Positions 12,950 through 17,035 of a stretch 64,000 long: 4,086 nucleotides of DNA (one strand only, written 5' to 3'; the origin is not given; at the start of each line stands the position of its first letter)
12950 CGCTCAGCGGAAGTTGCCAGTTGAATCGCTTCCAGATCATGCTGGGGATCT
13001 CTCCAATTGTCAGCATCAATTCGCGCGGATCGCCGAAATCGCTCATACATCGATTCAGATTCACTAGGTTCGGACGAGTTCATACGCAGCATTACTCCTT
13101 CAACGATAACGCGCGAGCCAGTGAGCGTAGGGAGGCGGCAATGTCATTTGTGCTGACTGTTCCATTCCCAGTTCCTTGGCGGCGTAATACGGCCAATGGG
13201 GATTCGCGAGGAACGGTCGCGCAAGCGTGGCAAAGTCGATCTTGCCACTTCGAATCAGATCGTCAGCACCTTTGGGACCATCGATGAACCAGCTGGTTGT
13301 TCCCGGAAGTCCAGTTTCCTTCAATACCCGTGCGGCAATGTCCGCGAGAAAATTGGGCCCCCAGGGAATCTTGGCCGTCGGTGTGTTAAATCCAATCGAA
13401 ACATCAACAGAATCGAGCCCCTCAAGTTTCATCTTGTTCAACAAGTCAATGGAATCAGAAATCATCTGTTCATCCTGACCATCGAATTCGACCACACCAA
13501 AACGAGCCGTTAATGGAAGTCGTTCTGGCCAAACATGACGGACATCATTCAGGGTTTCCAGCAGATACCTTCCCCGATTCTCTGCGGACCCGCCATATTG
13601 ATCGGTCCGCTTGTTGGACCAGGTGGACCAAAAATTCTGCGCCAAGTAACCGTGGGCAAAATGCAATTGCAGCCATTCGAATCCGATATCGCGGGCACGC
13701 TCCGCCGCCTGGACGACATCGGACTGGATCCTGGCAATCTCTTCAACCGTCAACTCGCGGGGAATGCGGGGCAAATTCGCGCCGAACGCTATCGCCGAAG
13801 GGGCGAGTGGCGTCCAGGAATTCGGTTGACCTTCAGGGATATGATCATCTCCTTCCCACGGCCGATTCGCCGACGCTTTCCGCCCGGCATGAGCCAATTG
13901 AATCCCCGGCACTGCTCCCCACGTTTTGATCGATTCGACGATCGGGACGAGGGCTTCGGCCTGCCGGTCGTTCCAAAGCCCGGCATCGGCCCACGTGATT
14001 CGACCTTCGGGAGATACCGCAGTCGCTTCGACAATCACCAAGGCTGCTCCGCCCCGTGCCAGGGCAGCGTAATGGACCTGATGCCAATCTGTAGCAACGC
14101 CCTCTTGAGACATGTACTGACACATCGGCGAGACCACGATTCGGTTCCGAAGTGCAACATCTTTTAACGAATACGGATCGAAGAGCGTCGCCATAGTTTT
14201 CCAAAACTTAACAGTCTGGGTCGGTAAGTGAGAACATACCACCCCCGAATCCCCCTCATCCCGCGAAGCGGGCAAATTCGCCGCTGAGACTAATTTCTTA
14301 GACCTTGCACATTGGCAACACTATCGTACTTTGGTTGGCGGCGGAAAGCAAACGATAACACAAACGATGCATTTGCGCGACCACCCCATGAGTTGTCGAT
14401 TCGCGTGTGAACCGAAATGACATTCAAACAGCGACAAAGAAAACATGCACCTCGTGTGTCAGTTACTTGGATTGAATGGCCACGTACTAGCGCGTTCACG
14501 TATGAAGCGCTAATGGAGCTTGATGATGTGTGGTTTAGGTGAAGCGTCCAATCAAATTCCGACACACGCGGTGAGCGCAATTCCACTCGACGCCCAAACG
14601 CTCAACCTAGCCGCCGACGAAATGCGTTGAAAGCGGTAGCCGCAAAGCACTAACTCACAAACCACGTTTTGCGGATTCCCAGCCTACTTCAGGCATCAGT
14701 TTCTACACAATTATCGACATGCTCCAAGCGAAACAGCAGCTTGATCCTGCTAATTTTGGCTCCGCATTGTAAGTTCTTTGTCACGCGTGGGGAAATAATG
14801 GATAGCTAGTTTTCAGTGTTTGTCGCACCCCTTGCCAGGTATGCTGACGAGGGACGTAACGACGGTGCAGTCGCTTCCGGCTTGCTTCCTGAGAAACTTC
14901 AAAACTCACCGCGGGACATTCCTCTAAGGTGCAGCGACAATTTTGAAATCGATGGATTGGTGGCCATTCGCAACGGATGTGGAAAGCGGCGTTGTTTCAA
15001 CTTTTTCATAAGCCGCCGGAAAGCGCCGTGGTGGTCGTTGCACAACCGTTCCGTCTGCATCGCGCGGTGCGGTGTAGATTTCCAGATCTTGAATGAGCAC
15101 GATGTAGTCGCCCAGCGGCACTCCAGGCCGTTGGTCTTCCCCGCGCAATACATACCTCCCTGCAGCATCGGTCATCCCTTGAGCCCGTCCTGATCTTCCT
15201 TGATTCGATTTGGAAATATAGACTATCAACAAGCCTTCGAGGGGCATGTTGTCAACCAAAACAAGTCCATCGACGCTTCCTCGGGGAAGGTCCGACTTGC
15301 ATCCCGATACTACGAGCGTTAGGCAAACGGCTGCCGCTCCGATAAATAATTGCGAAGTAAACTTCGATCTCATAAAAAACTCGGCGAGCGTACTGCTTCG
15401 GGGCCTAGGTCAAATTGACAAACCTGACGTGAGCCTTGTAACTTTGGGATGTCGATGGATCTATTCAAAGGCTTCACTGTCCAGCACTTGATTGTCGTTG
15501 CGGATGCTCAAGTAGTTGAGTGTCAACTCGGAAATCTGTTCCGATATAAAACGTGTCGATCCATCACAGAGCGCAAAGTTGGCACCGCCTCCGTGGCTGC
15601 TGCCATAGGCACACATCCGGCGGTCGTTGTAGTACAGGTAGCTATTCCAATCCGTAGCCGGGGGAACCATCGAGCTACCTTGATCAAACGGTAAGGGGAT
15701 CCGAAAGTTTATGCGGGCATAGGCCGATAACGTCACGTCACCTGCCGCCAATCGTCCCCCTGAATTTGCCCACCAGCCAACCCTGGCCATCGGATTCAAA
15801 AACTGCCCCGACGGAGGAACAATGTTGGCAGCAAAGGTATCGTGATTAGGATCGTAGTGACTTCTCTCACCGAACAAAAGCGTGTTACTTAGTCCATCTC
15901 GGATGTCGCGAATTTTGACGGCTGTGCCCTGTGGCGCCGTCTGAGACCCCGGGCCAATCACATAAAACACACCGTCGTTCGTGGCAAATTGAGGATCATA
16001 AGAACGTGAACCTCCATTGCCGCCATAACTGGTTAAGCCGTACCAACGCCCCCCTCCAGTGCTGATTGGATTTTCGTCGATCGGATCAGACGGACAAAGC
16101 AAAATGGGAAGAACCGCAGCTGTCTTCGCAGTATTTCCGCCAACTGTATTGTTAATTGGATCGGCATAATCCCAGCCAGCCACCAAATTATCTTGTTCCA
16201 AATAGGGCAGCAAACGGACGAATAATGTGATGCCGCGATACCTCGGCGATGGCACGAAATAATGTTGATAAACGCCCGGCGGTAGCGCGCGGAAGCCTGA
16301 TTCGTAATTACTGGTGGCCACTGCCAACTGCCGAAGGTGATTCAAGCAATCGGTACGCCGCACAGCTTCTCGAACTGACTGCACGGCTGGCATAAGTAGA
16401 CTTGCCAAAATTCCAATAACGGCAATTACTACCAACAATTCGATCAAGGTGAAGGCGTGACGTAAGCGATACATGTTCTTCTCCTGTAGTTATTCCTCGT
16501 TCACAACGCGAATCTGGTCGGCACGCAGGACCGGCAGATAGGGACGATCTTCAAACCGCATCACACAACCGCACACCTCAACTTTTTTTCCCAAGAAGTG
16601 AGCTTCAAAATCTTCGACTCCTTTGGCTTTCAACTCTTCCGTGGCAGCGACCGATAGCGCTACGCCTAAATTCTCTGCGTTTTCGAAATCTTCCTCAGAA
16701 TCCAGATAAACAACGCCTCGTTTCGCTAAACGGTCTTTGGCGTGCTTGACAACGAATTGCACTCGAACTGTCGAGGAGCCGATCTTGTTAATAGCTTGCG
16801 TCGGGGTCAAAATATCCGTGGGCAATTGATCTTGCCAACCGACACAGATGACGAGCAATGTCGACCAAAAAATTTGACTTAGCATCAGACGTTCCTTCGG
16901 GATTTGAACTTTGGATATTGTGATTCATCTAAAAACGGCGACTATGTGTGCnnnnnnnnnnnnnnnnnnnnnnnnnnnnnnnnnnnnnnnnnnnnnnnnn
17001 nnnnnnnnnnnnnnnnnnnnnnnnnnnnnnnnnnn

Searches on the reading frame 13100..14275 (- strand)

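Call 6: search_protein_families(library=pfam, proteins=[window:13100-14275:-], max_evalue=0.01)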
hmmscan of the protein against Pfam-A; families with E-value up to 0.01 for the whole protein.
window:13100-14275:- (391 aa): 1 family
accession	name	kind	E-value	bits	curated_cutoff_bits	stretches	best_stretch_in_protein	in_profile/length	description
PF00724.26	Oxidored_FMN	-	1.2e-58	199.5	27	1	31-369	2-339/342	NADH:flavin oxidoreductase / NADH oxidase family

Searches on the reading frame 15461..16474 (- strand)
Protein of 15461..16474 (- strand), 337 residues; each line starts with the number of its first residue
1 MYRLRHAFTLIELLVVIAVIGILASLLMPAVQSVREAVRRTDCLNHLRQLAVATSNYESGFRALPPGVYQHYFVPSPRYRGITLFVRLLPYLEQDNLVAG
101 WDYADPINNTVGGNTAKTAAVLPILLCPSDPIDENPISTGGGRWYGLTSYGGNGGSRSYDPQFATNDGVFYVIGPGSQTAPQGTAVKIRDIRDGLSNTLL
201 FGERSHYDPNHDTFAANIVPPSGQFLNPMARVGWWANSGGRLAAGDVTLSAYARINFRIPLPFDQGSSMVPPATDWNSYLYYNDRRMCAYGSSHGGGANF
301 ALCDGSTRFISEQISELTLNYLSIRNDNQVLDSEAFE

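Call 6: search_protein_families(library=pfam, proteins=[window:15461-16474:-], max_evalue=0.01)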
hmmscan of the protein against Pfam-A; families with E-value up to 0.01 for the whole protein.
window:15461-16474:- (337 aa): 2 families
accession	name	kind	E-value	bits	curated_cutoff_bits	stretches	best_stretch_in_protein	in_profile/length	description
PF07596.16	SBP_bac_10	-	1.3e-43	150.4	23.3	1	32-314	1-265/268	Protein of unknown function (DUF1559)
PF07963.17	N_methyl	-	6.4e-07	29.1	21.2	1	4-27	3-26/27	Prokaryotic N-terminal methylation motif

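Call 7: search_protein_families(library=ncbifam, proteins=[window:15461-16474:-], max_evalue=0.01)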
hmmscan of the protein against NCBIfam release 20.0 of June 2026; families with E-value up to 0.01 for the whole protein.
window:15461-16474:- (337 aa): 12 families
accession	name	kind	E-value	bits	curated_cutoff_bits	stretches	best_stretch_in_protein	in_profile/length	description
TIGR04294.2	pre_pil_HX9DG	domain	2.1e-08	33.7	19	1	291-311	2-22/22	H-X9-DG-CTERM domain-containing protein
TIGR02532.1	IV_pilin_GFxxxE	domain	3.6e-07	29.8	16.3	1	6-27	2-23/24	prepilin-type N-terminal cleavage/methylation domain-containing protein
TIGR01710.1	typeII_sec_gspG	equivalog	7.6e-07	29.2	88.85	1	7-58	2-53/134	type II secretion system major pseudopilin GspG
NF040999.1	pilin_ComGC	equivalog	3.2e-06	27.3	75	1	6-43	2-39/84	competence type IV pilus major pilin ComGC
NF007862.0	PRK10574.1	equivalog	1e-05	25.7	138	1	5-46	4-45/145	prepilin peptidase-dependent pilin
TIGR01708.2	typeII_sec_gspH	equivalog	4.9e-05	23.4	80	1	8-48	4-41/169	type II secretion system minor pseudopilin GspH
NF041013.1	T4P_ComGE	equivalog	9.6e-05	22.4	49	1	7-36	5-34/83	competence type IV pilus minor pilin ComGE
NF041775.1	typeIV_PilA_Myxo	equivalog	0.00011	22.2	400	1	6-53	11-58/214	type IV pilin protein PilA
TIGR02596.1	TIGR02596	subfamily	0.00014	22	70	1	8-40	1-33/196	Verru_Chthon cassette protein D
NF041002.1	pilin_ComGF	equivalog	0.0057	16.9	80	1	6-39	2-35/139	competence type IV pilus minor pilin ComGF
NF040982.1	ComGD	equivalog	0.0086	16.5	70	0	6-46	2-42/139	competence type IV pilus minor pilin ComGD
TIGR02599.1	TIGR02599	subfamily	0.0096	15.2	256.5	0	7-43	1-37/361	Verru_Chthon cassette protein C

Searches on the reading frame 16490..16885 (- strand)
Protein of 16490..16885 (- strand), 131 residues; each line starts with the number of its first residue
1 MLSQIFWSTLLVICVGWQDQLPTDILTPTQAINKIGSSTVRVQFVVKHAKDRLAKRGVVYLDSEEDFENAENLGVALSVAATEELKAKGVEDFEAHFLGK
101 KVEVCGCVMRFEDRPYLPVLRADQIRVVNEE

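Call 6: search_protein_families(library=pfam, proteins=[window:16490-16885:-], max_evalue=0.01)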
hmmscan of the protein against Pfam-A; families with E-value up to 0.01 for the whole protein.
window:16490-16885:- (131 aa): 0 families

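Call 7: search_protein_families(library=ncbifam, proteins=[window:16490-16885:-], max_evalue=0.01)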
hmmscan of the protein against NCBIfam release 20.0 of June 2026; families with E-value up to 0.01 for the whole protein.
window:16490-16885:- (131 aa): 0 families

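Call 68: find_homologous_proteins(query=window:16490-16885:-, max_evalue=0.001)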
Query window:16490-16885:- (131 aa): 26 proteins with E <= 0.001 among 33 candidates.
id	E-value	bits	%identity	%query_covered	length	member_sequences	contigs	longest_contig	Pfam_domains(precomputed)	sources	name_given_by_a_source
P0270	2.7e-80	284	100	100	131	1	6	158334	-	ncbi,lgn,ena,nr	ncbi:MAG TPA: hypothetical protein PKD64_03560 [Pirellulaceae bacterium]|nr:hypothetical protein [Pi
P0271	3.1e-37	145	65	79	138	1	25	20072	-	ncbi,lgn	-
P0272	5.2e-34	135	51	90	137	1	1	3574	-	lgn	-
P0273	6.1e-33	131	54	87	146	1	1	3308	-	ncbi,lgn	-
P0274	2.9e-32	129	60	81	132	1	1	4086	-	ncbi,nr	ncbi:MAG: hypothetical protein J2P46_09675 [Zavarzinella sp.]|nr:hypothetical protein [Zavarzinella 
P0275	1.4e-31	127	57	83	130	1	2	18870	-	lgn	-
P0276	2.6e-31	126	50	98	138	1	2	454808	-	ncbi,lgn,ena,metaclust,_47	metaclust:\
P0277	5.5e-31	125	52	85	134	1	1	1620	-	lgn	-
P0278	7.8e-31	124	50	98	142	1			-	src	-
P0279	8.2e-31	124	48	93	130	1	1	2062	-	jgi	jgi:hypothetical protein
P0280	9.1e-31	124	53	94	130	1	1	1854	-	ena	-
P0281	1.6e-30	123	57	86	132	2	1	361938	-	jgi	jgi:hypothetical protein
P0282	3.0e-30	122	57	83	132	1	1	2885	-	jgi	jgi:hypothetical protein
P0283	4.2e-30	122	55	81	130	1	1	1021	-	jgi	jgi:hypothetical protein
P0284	4.3e-30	122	58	83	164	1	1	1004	-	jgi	jgi:DNA/RNA endonuclease YhcR with UshA esterase domain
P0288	8.7e-30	121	48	97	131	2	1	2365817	-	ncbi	ncbi:MAG: hypothetical protein QM703_07940 [Gemmatales bacterium]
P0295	1.4e-26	111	46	91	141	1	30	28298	-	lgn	-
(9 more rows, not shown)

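Call 71: find_encoding_contigs(protein=P0288, flank=5000, max_places=2)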
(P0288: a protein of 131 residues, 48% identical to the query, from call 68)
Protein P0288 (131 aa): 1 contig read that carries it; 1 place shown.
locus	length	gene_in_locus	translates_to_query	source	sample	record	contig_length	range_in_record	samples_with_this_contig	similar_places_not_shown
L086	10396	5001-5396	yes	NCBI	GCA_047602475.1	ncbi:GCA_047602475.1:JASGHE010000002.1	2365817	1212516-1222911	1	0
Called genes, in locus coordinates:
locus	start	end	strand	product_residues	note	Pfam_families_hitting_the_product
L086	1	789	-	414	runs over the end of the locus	PF00464:SHMT, PF00155:Aminotran_1_2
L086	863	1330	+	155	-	PF03473:MOSC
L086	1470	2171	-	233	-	-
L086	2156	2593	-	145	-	PF02033:RBFA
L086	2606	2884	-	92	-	PF04456:DUF503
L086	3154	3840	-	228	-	-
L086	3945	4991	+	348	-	PF01381:HTH_3, PF13443:HTH_26 (faint), PF13560:HTH_31 (weak), PF12727:PBP_like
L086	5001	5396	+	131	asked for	-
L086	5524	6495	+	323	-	PF07963:N_methyl, PF07596:SBP_bac_10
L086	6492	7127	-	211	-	PF02545:Maf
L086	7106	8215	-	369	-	PF01075:Glyco_transf_9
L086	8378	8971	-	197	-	PF13302:Acetyltransf_3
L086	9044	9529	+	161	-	PF01475:FUR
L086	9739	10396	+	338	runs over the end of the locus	PF00493:MCM (faint), PF20030:bpMoxR, PF07726:AAA_3, PF07728:AAA_5, PF17863:AAA_lid_2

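Call 72: find_encoding_contigs(protein=P0276, flank=5000, max_places=2)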
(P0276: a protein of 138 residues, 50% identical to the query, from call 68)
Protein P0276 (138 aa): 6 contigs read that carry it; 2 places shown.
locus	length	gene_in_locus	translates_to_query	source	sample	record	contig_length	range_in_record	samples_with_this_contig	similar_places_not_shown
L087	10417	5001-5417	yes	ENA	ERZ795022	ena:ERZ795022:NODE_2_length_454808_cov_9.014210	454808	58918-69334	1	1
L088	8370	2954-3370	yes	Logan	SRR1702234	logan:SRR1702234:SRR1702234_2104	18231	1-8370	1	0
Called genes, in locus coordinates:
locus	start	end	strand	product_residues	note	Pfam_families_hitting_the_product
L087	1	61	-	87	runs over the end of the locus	-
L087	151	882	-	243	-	PF10988:DUF2807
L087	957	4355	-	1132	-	PF26549:Tricorn_N, PF07676:PD40, PF26549:Tricorn_N, PF26550:Tricorn_2nd, PF07676:PD40, PF26549:Tricorn_N, PF14684:Tricorn_C1, PF03572:Peptidase_S41, +7 more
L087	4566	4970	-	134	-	PF00126:HTH_1 (weak)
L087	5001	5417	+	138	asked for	-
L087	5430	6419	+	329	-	PF07963:N_methyl, PF07596:SBP_bac_10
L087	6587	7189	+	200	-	-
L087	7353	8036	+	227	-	PF13267:DUF4058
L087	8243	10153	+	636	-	-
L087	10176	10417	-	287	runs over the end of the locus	PF01557:FAA_hydrolase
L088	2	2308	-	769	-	?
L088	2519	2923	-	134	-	PF00126:HTH_1 (weak)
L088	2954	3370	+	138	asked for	-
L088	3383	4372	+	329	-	PF07963:N_methyl, PF07596:SBP_bac_10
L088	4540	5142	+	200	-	-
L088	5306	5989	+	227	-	PF13267:DUF4058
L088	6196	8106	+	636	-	-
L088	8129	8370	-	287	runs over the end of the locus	PF01557:FAA_hydrolase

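Call 73: search_protein_families(library=ncbifam, proteins=[L087:4566-4970:-, L087:6587-7189:+], max_evalue=0.01)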
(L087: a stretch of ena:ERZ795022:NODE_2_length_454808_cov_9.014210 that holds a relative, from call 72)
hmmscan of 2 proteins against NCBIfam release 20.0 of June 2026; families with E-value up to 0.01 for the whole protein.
L087:4566-4970:- (134 aa): 3 families
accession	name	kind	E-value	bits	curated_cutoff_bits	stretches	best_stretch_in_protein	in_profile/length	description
TIGR00637.1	ModE_repress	subfamily_domain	4.6e-22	77.9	98.5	1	41-129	2-90/100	ModE molybdate transport repressor domain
NF007957.0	PRK10676.1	equivalog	1.3e-16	60.6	369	1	43-132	19-107/263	molybdenum-dependent transcriptional regulator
NF045990.1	TransRegCbbRRhodb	equivalog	0.003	16.6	450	1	50-127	15-89/304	LysR family regulator CbbR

L087:6587-7189:+ (200 aa): 0 families

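Call 74: search_protein_families(library=pfam, proteins=[L087:4566-4970:-, L087:6587-7189:+], max_evalue=0.01)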
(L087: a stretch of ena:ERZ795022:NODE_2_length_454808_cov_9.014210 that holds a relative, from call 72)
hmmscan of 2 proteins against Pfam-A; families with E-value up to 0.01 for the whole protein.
L087:4566-4970:- (134 aa): 2 families
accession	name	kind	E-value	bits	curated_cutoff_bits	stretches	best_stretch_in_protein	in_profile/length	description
PF00126.33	HTH_1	-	2.8e-06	27.6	26.6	1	46-107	4-60/60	Bacterial regulatory helix-turn-helix protein, lysR family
PF13542.12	HTH_Tnp_ISL3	-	0.00014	21.7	27.4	0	50-78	23-49/51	Helix-turn-helix domain of transposase family ISL3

L087:6587-7189:+ (200 aa): 0 families

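Call 75: find_encoding_contigs(protein=P0281, flank=5000, max_places=1)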
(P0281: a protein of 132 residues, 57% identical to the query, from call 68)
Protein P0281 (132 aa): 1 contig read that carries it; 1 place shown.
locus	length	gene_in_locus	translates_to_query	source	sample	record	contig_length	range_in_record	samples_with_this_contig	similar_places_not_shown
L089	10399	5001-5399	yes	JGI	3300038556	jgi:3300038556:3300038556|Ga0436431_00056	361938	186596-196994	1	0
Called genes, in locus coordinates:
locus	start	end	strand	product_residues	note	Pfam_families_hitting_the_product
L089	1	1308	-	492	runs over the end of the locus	PF00884:Sulfatase, PF16347:SGSH_C, PF14707:Sulfatase_C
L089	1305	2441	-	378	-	PF00685:Sulfotransfer_1 (weak), PF13469:Sulfotransfer_3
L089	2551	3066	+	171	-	PF02834:LigT_PEase (faint), PF13563:2_5_RNA_ligase2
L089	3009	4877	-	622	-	PF09848:SLFN-g3_helicase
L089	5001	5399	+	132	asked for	-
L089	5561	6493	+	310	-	PF07596:SBP_bac_10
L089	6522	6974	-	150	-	-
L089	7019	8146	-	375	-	PF03417:AAT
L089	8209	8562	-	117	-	-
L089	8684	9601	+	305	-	PF00753:Lactamase_B, PF12706:Lactamase_B_2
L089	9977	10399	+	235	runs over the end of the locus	-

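Call 76: find_encoding_contigs(protein=P0295, flank=5000, max_places=1)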
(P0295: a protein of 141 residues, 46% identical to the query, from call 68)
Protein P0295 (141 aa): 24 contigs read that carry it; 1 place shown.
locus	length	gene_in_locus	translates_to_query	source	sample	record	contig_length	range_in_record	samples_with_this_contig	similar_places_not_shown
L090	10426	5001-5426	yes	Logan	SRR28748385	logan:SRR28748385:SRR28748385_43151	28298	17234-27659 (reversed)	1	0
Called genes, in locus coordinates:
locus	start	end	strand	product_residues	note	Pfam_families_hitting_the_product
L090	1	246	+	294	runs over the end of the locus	?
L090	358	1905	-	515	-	PF00171:Aldedh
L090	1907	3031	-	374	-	PF03435:Sacchrp_dh_NADP, PF16653:Sacchrp_dh_C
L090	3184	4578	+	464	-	-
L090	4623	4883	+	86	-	-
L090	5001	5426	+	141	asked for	-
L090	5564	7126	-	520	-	-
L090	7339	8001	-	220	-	-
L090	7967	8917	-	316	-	PF00005:ABC_tran, PF13304:AAA_21 (weak)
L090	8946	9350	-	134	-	PF00392:GntR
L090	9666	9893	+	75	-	PF04255:DUF433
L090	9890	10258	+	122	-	PF18480:DUF5615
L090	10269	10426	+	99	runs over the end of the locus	-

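Call 77: find_encoding_contigs(protein=P0275, flank=5000, max_places=1)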
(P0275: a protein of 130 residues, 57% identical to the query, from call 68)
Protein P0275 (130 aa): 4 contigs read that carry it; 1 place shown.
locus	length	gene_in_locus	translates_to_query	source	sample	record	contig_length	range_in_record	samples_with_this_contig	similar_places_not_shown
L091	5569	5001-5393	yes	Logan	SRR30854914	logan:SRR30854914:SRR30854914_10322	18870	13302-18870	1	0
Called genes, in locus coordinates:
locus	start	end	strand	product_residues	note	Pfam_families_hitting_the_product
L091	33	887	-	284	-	-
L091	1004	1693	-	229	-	-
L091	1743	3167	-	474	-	-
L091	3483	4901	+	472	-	PF00069:Pkinase, PF07714:PK_Tyr_Ser-Thr, PF01636:APH (faint), PF03109:ABC1 (weak)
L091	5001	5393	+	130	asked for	-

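Call 79: predict_structure(alignment_id=A3)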
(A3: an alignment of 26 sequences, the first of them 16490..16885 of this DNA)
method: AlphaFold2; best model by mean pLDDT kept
length: 131 residues; sequences in the alignment: 26
mean_pLDDT: 91.1   pTM: 0.78
mean pLDDT of the five models: 91.1, 90.2, 88.8, 88.3, 88.1
residues with pLDDT >= 90: 103; 70-90: 12; 50-70: 16; < 50: 0
segments of 3 or more residues with pLDDT < 50: none
pLDDT, mean of each block of 10 residues (from residue 1): 70 65 89 96 98 96 96 98 98 97 97 95 93 56
secondary structure, 60 per line:
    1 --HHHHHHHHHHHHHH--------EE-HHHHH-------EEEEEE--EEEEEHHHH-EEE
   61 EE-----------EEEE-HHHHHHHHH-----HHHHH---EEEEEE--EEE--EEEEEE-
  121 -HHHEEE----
elements in order: H3-16 H28-32 E40-45 E48-52 H53-56 E58-62 E74-77 H79-87 H93-97 E101-106 E109-111 E114-119 E125-127

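Call 81: fold_search(model_id=the predicted structure, library=pdb)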
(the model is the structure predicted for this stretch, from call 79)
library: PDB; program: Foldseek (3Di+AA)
matches with E <= 10: 670; with E <= 0.001: 74
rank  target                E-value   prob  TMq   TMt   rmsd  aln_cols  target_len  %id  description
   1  9m5m_B                6.7e-05  1.00  0.51  0.15   5.1       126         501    8  Crystal structure of Plasmodium vivax aspartyl-tRNA synthetase (PvDRS) (released 2025-06-04)
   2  4wj3_M                8.6e-05  1.00  0.54  0.14   3.9       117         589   17  Crystal structure of the asparagine transamidosome from Pseudomonas aeruginosa (released 2014-12-31)
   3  9m5m_A                1.1e-04  1.00  0.50  0.15   5.1       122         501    8  Crystal structure of Plasmodium vivax aspartyl-tRNA synthetase (PvDRS) (released 2025-06-04)
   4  4joi_B                1.3e-04  1.00  0.44  0.41   5.4        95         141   10  Crystal structure of the human telomeric Stn1-Ten1 complex (released 2013-05-29)
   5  9npj_A                1.4e-04  1.00  0.54  0.16   4.5       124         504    7  Structural studies of reaction hijacking inhibition of a malaria parasite aspartyl-tRNA synthetase. (released 2025-06-04)
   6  9dow_A                1.4e-04  1.00  0.52  0.15  13.9       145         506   13  h-LysRS bound to unmodified tRNA-Lys3 (Undocked State, AMP bound) (released 2025-03-12)
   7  4gop_B                1.5e-04  1.00  0.44  0.47   4.2        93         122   15  Structure and Conformational Change of a Replication Protein A Heterotrimer Bound to ssDNA (released 2012-11-28)
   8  6ilh_A                1.5e-04  1.00  0.52  0.15  13.3       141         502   13  Crystal Structure of human lysyl-tRNA synthetase L350H mutant (released 2019-02-27)
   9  7ea9_B                1.6e-04  1.00  0.51  0.15  13.4       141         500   13  Crystal Structure of human lysyl-tRNA synthetase Y145H mutant (released 2021-03-31)
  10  4dpg_D                1.7e-04  1.00  0.53  0.16  13.5       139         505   12  Crystal Structure of Human LysRS: P38/AIMP2 Complex I (released 2013-02-13)
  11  7ea9_D                1.8e-04  1.00  0.51  0.15  13.4       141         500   13  Crystal Structure of human lysyl-tRNA synthetase Y145H mutant (released 2021-03-31)
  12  9pd4_O                2.1e-04  1.00  0.51  0.36   5.1       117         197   14  NER dual incision complex - DuIM (released 2026-02-18)
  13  9m5n_A                2.2e-04  1.00  0.54  0.17   4.2       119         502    8  Plasmodium vivax aspartyl-tRNA synthetase in complex with aspartyl-adenylate (Asp-AMP) Complex. (released 2025-06-04)
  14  4dpg_B                2.2e-04  1.00  0.53  0.16  13.4       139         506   13  Crystal Structure of Human LysRS: P38/AIMP2 Complex I (released 2013-02-13)
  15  9pd3_O                3.2e-04  1.00  0.47  0.34   4.0        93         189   15  NER dual incision complex - DuIS (released 2026-02-18)
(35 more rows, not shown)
